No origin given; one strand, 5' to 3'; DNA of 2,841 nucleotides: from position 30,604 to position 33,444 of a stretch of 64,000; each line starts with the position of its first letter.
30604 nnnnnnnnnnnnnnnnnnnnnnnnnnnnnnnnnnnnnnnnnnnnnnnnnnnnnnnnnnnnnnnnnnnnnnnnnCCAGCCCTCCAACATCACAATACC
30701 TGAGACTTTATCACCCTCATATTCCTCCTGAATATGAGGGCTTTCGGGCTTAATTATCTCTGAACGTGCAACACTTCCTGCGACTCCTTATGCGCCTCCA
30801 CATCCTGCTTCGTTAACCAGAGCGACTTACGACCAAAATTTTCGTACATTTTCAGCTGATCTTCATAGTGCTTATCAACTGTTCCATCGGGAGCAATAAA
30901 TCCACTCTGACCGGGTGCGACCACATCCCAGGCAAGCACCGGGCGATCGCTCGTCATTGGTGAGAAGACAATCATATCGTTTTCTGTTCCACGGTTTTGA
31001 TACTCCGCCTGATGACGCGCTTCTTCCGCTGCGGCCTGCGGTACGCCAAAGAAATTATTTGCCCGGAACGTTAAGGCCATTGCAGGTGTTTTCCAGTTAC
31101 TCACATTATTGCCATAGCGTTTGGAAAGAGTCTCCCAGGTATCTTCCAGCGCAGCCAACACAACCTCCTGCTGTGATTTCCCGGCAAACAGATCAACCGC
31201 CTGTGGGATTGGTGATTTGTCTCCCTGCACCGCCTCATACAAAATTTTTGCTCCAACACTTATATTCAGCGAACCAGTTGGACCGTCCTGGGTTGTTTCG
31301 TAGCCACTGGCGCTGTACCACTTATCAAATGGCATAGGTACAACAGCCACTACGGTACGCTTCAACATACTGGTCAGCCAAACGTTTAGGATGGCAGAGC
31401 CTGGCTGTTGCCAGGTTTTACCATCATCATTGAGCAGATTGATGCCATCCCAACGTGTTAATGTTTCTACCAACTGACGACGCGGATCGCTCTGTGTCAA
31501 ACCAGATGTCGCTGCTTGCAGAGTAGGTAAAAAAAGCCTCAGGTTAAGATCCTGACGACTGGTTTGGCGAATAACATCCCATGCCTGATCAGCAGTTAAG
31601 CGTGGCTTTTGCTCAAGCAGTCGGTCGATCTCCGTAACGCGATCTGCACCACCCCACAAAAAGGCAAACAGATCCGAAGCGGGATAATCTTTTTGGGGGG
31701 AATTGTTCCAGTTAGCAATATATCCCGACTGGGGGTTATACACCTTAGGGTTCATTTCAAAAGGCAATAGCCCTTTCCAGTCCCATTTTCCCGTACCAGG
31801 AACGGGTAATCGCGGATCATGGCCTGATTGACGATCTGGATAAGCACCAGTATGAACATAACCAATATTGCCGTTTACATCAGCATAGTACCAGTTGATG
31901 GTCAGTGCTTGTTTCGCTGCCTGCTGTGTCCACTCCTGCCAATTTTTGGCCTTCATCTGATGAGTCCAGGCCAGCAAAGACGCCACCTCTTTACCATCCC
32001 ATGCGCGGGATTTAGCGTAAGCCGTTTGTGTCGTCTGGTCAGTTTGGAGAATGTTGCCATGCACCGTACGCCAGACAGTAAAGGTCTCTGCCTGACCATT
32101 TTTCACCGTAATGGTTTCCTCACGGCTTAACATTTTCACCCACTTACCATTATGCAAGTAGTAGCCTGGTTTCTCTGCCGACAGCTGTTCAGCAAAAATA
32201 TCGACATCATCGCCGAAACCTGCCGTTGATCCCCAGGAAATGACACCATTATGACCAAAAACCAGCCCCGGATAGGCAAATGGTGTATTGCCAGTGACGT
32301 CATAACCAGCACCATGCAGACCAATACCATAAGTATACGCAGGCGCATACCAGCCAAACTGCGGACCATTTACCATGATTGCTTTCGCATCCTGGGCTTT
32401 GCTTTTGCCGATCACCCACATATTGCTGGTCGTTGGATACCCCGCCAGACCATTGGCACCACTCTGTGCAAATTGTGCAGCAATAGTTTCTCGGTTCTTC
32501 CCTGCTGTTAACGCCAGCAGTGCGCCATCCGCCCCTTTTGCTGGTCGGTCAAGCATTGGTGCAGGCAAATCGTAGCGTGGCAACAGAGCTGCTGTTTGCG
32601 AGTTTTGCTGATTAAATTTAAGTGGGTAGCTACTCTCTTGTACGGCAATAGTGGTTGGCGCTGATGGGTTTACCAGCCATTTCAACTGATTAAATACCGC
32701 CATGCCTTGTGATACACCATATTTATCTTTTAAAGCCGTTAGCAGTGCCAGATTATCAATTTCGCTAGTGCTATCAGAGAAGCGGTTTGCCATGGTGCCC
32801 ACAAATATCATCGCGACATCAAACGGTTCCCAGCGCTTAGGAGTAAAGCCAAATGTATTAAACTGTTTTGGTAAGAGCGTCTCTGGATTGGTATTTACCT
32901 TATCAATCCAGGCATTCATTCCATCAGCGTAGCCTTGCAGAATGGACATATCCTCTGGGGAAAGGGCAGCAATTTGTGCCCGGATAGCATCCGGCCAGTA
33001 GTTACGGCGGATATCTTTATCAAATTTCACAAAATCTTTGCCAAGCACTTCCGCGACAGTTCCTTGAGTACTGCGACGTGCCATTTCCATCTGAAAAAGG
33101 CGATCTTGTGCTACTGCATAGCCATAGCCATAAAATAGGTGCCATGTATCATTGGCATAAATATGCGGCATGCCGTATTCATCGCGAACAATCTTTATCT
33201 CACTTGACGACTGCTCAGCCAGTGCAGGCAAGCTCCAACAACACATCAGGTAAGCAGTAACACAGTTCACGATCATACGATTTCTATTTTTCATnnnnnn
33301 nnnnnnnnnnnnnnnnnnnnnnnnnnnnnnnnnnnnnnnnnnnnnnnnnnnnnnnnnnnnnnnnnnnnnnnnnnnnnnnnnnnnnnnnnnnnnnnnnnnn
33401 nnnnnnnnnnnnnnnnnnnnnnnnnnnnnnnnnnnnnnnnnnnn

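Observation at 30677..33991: Penicillin G acylase occupies the locus where K-12 carries its restriction/immigration-control island; no defence genes present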

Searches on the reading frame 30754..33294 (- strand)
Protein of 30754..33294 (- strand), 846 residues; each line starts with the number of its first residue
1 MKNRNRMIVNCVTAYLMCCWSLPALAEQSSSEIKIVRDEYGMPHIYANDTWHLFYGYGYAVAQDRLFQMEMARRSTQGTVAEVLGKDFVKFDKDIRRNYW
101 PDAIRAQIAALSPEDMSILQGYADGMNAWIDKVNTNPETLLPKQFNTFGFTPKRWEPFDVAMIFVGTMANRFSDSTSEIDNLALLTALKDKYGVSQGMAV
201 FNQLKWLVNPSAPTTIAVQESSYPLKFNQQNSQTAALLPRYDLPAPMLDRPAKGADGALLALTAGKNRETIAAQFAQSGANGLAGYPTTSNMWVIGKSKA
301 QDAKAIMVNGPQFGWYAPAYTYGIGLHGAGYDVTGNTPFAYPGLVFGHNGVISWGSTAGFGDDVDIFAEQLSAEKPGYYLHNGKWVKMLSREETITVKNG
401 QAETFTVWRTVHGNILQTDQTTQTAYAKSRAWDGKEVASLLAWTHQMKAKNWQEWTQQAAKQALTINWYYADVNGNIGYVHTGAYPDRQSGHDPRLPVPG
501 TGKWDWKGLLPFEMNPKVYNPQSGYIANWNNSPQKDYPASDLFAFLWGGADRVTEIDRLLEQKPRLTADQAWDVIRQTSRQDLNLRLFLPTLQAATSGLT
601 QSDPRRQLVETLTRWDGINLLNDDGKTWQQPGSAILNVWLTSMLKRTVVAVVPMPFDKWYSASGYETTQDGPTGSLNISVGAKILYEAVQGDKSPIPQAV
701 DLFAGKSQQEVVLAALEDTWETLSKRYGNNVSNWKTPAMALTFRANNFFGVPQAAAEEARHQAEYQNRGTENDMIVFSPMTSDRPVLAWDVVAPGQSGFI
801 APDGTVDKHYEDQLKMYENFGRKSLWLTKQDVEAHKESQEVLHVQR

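Call 4: search_protein_families(proteins=[window:30754-33294:-], library=ncbifam)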
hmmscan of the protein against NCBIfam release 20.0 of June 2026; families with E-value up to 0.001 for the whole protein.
window:30754-33294:- (846 aa): 1 family
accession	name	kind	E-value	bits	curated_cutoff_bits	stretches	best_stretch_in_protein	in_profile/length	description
NF051460.1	bi_acylase_PvdQ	equivalog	5.5e-16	57.6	950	2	14-133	7-136/763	bifunctional acylase PvdQ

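Call 26: search_protein_families(proteins=[window:30754-33294:-], library=padloc, max_evalue=0.01)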
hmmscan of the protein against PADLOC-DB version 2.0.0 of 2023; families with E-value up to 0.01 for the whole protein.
window:30754-33294:- (846 aa): 0 families

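Call 37: find_related_loci(query=window:30754-33294:-, collection=genome_contigs, flank=10000)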
Query window:30754-33294:- (846 aa) in genome_contigs; peptide patterns used: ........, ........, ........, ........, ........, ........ (x = any residue, [..] = any of these).
21 stretches matched a pattern; 15 encode a relative of the query (tblastn E <= 1e-3); 15 distinct loci.
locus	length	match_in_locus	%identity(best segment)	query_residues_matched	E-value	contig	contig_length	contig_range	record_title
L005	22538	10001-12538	87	1-846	0e+0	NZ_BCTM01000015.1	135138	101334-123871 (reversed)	Kluyvera cryocrescens NBRC 102467, whole genome shotgun sequence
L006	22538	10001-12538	86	1-846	0e+0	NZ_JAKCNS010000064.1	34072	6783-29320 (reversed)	Kluyvera intermedia strain INSAq229 Aq229_contig_65, whole genome shotgun sequence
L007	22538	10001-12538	86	1-846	0e+0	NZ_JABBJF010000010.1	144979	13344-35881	Kluyvera sichuanensis strain 090646 contig00010, whole genome shotgun sequence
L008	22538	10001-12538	86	1-846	0e+0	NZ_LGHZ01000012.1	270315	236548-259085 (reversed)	Kluyvera genomosp. 1 strain L2 contig12, whole genome shotgun sequence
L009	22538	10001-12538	80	1-846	0e+0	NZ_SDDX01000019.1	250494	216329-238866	Lelliottia nimipressuralis strain CCUG 25894 CCUG25894T_0000019, whole genome shotgun sequence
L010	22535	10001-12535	79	1-846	0e+0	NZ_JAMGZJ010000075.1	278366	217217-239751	Silvania confinis strain H4N4 NODE_4_length_278366_cov_77.773439, whole genome shotgun sequence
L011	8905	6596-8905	84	1-771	0e+0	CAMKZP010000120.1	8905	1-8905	MAG: uncultured Enterobacter sp. isolate SRR10810004_bin.5_metawrap_v1.3.0_MAG genome assembly, contig: ERZ12407369_859,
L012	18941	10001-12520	72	1-842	0e+0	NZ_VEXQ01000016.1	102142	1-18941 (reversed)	Buttiauxella sp. B2 B2_Contig_16, whole genome shotgun sequence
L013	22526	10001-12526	72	1-844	0e+0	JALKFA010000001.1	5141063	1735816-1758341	UNVERIFIED_ORG: Buttiauxella agrestis ATCC 33320 strain DSM 4586 Ga0454260_01, whole genome shotgun sequence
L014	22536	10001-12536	85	1-846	0e+0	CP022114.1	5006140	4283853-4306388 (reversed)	Kluyvera genomosp. 3 strain YDC799 chromosome, complete genome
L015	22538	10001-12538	86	1-846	0e+0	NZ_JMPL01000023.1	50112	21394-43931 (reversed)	Kluyvera ascorbata ATCC 33433 GKAS.assembly.023, whole genome shotgun sequence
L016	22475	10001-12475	84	22-846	0e+0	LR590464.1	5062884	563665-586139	Leclercia adecarboxylata strain NCTC13032 genome assembly, chromosome: 1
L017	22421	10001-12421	40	6-845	0e+0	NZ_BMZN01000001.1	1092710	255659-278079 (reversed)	Alcaligenes pakistanensis strain KCTC 42083 sequence01, whole genome shotgun sequence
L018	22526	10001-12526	72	1-844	0e+0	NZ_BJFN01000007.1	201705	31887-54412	Buttiauxella sp. A111 Contig07, whole genome shotgun sequence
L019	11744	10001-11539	34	30-569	1e-83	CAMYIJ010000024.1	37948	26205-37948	MAG: uncultured Acidimicrobiaceae bacterium isolate FCS_M_Acidobacteriota_17 genome assembly, contig: scaffold_798, whol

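Call 43: search_protein_families(proteins=[L005:12676-14046:+, L005:14759-15349:-, L005:14804-15346:+, L005:8336-8977:-, L005:9025-9768:-, L009:8414-9784:+, L009:12601-13191:-, L009:6904-7797:-, L009:5660-6865:-, L009:4704-5663:-], library=ncbifam, max_evalue=0.00001)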
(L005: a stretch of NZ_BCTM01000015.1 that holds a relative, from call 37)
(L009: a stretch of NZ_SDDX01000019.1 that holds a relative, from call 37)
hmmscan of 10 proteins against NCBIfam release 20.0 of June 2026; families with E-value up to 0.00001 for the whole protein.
L005:12676-14046:+ (456 aa): 43 families (the best 25 are shown)
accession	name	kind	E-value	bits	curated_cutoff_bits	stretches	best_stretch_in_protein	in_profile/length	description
NF006915.0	PRK09406.1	equivalog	5.3e-146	487.1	730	1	1-452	1-454/457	NADP-dependent succinic semialdehyde dehydrogenase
NF042989.1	AldDh_AldH_Clos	equivalog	4.7e-129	431.1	800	1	1-452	1-455/458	aldehyde dehydrogenase AldH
NF010575.0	PRK13968.1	equivalog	7.1e-125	417.7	855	1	5-452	11-457/462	succinate-semialdehyde dehydrogenase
TIGR01780.1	SSADH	subfamily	7.3e-105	351.4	646.35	1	6-450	2-448/448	succinate-semialdehyde dehydrogenase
NF010000.0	PRK13473.1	subfamily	1e-103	347.5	615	1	4-454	20-472/475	aminobutyraldehyde dehydrogenase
NF006916.0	PRK09407.1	equivalog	4.3e-101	339.1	521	1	4-455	37-493/526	succinic semialdehyde dehydrogenase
TIGR01804.1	BADH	equivalog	3.7e-100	335.6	668.6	1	3-450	15-467/467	betaine-aldehyde dehydrogenase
TIGR02299.1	HpaE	equivalog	9.9e-100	334.4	638.35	1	3-454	18-476/488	5-carboxymethyl-2-hydroxymuconate semialdehyde dehydrogenase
NF040648.1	lactal_redase_Meth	equivalog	1.1e-94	318.1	650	1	4-454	14-462/463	lactaldehyde dehydrogenase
NF009725.0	PRK13252.1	equivalog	4.3e-94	315.7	593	1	3-454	24-479/488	betaine-aldehyde dehydrogenase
NF007497.0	PRK10090.1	equivalog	4.3e-93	312.7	500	1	4-454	25-477/480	aldehyde dehydrogenase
NF052305.1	DioxValDhHalo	equivalog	3.2e-87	293.4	750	1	4-452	23-479/483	2,5-dioxovalerate dehydrogenase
NF047626.1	SulfactDhSafD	equivalog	5.2e-87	292.8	700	1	2-454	2-454/454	sulfoacetaldehyde dehydrogenase SafD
NF008415.0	PRK11241.1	equivalog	1.3e-85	287.9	828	1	5-453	30-479/482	NADP-dependent succinate-semialdehyde dehydrogenase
NF042993.1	AlphKGSA_gudD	equivalog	9.4e-85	285.1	770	1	4-454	22-480/481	alpha-ketoglutaric semialdehyde dehydrogenase GucD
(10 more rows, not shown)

L005:14759-15349:- (196 aa): 0 families

L005:14804-15346:+ (180 aa): 0 families

L005:8336-8977:- (213 aa): 5 families
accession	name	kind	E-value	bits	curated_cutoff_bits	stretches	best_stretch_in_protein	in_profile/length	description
TIGR00949.1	2A76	subfamily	2.3e-29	102.4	183.95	1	25-203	1-182/185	homoserine/threonine efflux transporter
NF007591.0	PRK10229.1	equivalog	3.4e-23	82.4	288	1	12-204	5-200/206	threonine export protein RhtC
NF008201.0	PRK10958.1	equivalog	3.5e-17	62.6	165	1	18-152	16-150/212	leucine efflux protein LeuE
NF007812.0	PRK10520.1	equivalog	1.2e-10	41.3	209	1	20-187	14-175/206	homoserine/homoserine lactone efflux protein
TIGR00948.1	2a75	equivalog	5.4e-07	29.5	213.65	1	58-172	35-150/177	L-lysine exporter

L005:9025-9768:- (247 aa): 15 families
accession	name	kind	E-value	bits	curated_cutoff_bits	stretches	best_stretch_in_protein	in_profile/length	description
NF010028.0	PRK13503.1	equivalog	3.2e-14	53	288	1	159-241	190-273/278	HTH-type transcriptional activator RhaS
TIGR04094.1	adjacent_YSIRK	equivalog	8.8e-14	51.2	200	1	158-237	303-382/383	YSIRK-targeted surface antigen transcriptional regulator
NF006902.0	PRK09393.1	equivalog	2.4e-11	43.4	425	1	144-240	224-321/327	transcriptional regulator FtrA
NF007243.0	PRK09685.1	equivalog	3.3e-11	43.1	199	1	157-239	214-300/303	transcriptional regulator FeaR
NF010026.0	PRK13501.1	equivalog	4.5e-11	42.4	363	1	146-239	182-276/290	HTH-type transcriptional activator RhaR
NF047455.1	TF_Staph_AryK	equivalog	1.2e-10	40.4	850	1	158-241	175-259/759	transcriptional regulator AryK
NF011964.0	PRK15435.1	equivalog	4.5e-09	35.8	345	1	152-241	95-184/354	bifunctional DNA-binding transcriptional regulator/O6-methylguanine-DNA methyltransferase Ada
NF007860.0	PRK10572.1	equivalog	7.4e-09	34.9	208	1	115-242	156-286/292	arabinose operon transcriptional regulator AraC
NF007633.0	PRK10296.1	equivalog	1.1e-08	35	264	1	169-239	202-273/280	transcriptional regulator ChbR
NF007693.0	PRK10371.1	equivalog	2.8e-08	33.3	253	1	158-239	216-298/309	transcriptional regulator MelR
NF049968.1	QhpR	equivalog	7e-08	32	250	1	121-237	167-283/284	AraC-like transcriptional regulator QhpR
NF010025.2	PRK13500.1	equivalog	1.2e-07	31.6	525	0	141-239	177-276/282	HTH-type transcriptional activator RhaR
NF010027.0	PRK13502.1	equivalog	2.3e-07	30.6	384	0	140-239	176-276/282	HTH-type transcriptional activator RhaR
NF050186.1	TransRegGliRPseudo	equivalog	2.1e-06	27.3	570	1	110-239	208-335/338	AraC family transcriptional regulator GliR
NF040475.1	chlor_reg_RclR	equivalog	2.8e-06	26.9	400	1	147-239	184-277/284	reactive chlorine-specific transcriptional regulator RclR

L009:8414-9784:+ (456 aa): 43 families (the best 25 are shown)
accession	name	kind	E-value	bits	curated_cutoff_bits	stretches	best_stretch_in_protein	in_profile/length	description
NF006915.0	PRK09406.1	equivalog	5.9e-149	496.8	730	1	1-452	1-454/457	NADP-dependent succinic semialdehyde dehydrogenase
NF042989.1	AldDh_AldH_Clos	equivalog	1.4e-131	439.5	800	1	1-452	1-455/458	aldehyde dehydrogenase AldH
NF010575.0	PRK13968.1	equivalog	1.8e-124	416.4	855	1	5-452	11-457/462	succinate-semialdehyde dehydrogenase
TIGR01780.1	SSADH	subfamily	5e-107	358.6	646.35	1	6-450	2-448/448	succinate-semialdehyde dehydrogenase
NF010000.0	PRK13473.1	subfamily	2.2e-105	353.1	615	1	4-454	20-472/475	aminobutyraldehyde dehydrogenase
NF006916.0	PRK09407.1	equivalog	1.9e-103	346.8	521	1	4-455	37-493/526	succinic semialdehyde dehydrogenase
TIGR01804.1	BADH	equivalog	7e-101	338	668.6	1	3-450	15-467/467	betaine-aldehyde dehydrogenase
TIGR02299.1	HpaE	equivalog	2.3e-100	336.5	638.35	1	3-454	18-476/488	5-carboxymethyl-2-hydroxymuconate semialdehyde dehydrogenase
NF040648.1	lactal_redase_Meth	equivalog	3.9e-95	319.6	650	1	4-454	14-462/463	lactaldehyde dehydrogenase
NF009725.0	PRK13252.1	equivalog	1.9e-94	316.8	593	1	3-454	24-479/488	betaine-aldehyde dehydrogenase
NF007497.0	PRK10090.1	equivalog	2.5e-94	316.7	500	1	4-454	25-477/480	aldehyde dehydrogenase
NF047626.1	SulfactDhSafD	equivalog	7.8e-91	305.4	700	1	2-454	2-454/454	sulfoacetaldehyde dehydrogenase SafD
NF008415.0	PRK11241.1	equivalog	8.1e-88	295.2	828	1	5-453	30-479/482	NADP-dependent succinate-semialdehyde dehydrogenase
NF052305.1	DioxValDhHalo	equivalog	1.5e-87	294.6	750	1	4-452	23-479/483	2,5-dioxovalerate dehydrogenase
NF045736.1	PaDhStyDRhodo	equivalog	4.5e-86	289.3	800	1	3-454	20-477/479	phenylacetaldehyde dehydrogenase StyD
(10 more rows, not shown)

L009:12601-13191:- (196 aa): 0 families

L009:6904-7797:- (297 aa): 11 families
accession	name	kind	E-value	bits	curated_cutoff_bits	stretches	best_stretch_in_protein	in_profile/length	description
TIGR01699.1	XAPA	equivalog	1.2e-134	447.6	370.9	1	47-294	1-248/248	xanthosine phosphorylase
NF006054.0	PRK08202.1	equivalog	1.5e-114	382.2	218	1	29-295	7-273/274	purine-nucleoside phosphorylase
TIGR01697.1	PNPH-PUNA-XAPA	subfamily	7.1e-104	346.5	197.1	1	47-293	1-246/247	inosine/guanosine/xanthosine phosphorylase family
TIGR01700.1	PNPH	equivalog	1.3e-92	309.7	293.35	1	48-293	2-248/249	purine nucleoside phosphorylase I, inosine and guanosine-specific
TIGR01698.1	PUNP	equivalog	2.4e-78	263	302.6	1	48-294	2-245/245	purine-nucleoside phosphorylase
TIGR01694.1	MTAP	equivalog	5.6e-28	97.9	274.85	1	80-294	25-239/240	S-methyl-5'-thioadenosine phosphorylase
NF006334.0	PRK08564.1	equivalog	1.7e-19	70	382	1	45-260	7-215/267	S-methyl-5'-thioadenosine phosphorylase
NF006599.0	PRK09136.1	equivalog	4.9e-18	65.2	223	1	81-289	28-240/247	S-methyl-5'-thioinosine phosphorylase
NF005876.0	PRK07823.1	equivalog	8.1e-16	57.9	306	1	48-289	8-238/267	S-methyl-5'-thioadenosine phosphorylase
NF006492.0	PRK08931.1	equivalog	1.5e-14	54.1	437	1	79-260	28-210/291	S-methyl-5'-thioadenosine phosphorylase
NF005657.0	PRK07432.1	equivalog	9.7e-11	41.3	453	1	47-251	5-204/291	S-methyl-5'-thioadenosine phosphorylase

L009:5660-6865:- (401 aa): 2 families
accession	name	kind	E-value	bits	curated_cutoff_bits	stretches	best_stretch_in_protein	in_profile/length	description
NF002982.0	PRK03699.1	equivalog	1.2e-124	416.3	221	1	6-394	3-390/395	MFS transporter TsgA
TIGR00893.1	2A0114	subfamily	3.5e-06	26.2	395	0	48-185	31-166/399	D-galactonate transporter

L009:4704-5663:- (319 aa): 51 families (the best 25 are shown)
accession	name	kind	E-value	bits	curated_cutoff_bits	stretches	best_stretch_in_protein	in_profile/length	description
NF007439.0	PRK09986.1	equivalog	1.2e-127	425.4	290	1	25-318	2-295/296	LysR family transcriptional regulator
NF045775.1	acetoin_reg_AlsR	exception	9.8e-61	205.8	430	1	32-291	3-261/290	acetoin biosynthesis transcriptional regulator AlsR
NF040709.1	benzoate_BenM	exception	2.3e-42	145.3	600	1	32-281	3-252/299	benzoate utilization transcription regulator BenM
NF007385.0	PRK09906.1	equivalog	3.6e-40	137.9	356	1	32-303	3-273/296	DNA-binding transcriptional regulator HcaR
NF053705.1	TransRegGltCGpos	equivalog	2e-38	132.3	350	1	32-278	3-247/300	glutamate biosynthesis transcriptional regulator GltC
NF040710.1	benzoate_CatM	exception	3.7e-36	124.9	580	1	32-287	3-258/293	cis,cis-muconate-binding transcription regulator CatM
NF047520.1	trans_act_CidR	equivalog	6.7e-35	120.7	415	1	32-301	3-271/292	cidABC operon transcriptional activator CidR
NF008416.0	PRK11242.1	equivalog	2.6e-32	112.3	277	1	32-294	3-262/300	transcriptional regulator CynR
NF008361.0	PRK11151.1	equivalog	3.1e-30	105.5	329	1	32-303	3-273/305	DNA-binding transcriptional regulator OxyR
TIGR03339.1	phn_lysR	subfamily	5.1e-30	104.7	341.1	1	35-275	2-236/279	aminoethylphosphonate catabolism associated LysR family transcriptional regulator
TIGR02424.1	TF_pcaQ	equivalog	4.7e-27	94.7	303.8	1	28-247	1-219/300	pca operon transcription factor PcaQ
NF008722.0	PRK11716.1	equivalog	2.9e-24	85.6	246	1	32-274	3-243/293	HTH-type transcriptional activator IlvY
NF047354.1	trans_reg_GltC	equivalog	1.9e-23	83.4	300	1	32-238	3-209/290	glutamate biosynthesis transcriptional regulator GltC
NF040786.1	LysR_Sec_metab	equivalog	6.8e-23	81.1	250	1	32-274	3-247/298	selenium metabolism-associated LysR family transcriptional regulator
NF008352.0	PRK11139.1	subfamily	1.5e-22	80.1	288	1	34-199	10-168/305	transcriptional regulator GcvA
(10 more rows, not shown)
